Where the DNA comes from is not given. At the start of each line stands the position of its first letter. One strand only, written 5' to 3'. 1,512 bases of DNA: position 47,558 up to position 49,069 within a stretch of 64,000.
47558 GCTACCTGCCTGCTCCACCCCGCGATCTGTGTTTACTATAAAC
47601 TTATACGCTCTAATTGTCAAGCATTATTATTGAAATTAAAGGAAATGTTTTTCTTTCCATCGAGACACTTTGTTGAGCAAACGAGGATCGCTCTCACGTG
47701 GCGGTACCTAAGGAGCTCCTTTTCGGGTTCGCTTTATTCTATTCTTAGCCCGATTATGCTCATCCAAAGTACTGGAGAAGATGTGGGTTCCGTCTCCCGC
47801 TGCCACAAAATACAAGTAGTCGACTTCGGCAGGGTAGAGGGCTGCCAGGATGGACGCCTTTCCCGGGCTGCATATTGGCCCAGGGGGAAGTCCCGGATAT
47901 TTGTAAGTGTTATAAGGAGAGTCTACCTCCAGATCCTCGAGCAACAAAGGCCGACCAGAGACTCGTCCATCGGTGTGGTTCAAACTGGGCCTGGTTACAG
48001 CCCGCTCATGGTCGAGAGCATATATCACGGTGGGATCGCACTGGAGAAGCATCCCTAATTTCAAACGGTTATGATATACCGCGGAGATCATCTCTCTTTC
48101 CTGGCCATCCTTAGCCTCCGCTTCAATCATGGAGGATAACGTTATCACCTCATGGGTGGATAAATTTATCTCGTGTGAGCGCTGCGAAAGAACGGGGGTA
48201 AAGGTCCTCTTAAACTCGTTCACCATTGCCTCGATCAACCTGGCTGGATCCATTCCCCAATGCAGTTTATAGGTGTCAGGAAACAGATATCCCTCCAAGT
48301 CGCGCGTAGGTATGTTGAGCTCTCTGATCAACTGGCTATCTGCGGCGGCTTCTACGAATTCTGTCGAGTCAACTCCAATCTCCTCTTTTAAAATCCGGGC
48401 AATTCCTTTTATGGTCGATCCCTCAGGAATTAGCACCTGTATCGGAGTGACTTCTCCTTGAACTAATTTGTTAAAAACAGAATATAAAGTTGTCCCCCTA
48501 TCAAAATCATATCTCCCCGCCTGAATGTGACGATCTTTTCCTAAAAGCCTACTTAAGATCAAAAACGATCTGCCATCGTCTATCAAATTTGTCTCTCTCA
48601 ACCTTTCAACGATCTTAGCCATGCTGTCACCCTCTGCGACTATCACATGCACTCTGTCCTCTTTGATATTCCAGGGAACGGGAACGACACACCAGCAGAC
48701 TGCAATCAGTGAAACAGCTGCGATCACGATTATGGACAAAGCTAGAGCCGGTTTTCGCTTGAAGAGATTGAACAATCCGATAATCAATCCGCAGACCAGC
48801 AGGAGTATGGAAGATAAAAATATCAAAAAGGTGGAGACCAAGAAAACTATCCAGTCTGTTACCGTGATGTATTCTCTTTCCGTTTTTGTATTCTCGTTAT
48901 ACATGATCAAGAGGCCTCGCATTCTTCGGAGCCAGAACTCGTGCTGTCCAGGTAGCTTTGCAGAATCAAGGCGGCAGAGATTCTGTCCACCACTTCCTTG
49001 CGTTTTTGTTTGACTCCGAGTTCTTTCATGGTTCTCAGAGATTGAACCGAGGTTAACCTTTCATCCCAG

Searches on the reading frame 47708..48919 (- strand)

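Call 17: search_protein_families(library=ncbifam, proteins=[window:47708-48919:-], max_evalue=0.001)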
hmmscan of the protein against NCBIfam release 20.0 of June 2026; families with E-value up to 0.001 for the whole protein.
window:47708-48919:- (403 aa): 3 families
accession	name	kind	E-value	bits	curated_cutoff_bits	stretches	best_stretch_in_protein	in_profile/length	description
TIGR00247.1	TIGR00247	hypoth_equivalog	2.8e-69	233.8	103.4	1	63-393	15-338/347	endolytic transglycosylase MltG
NF007619.0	PRK10270.1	equivalog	1.7e-39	135.9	532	1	62-393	10-328/340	cell division protein YceG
NF010723.1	PRK14125.1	equivalog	0.00042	20.2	60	0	63-110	7-53/87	cell division suppressor protein YneA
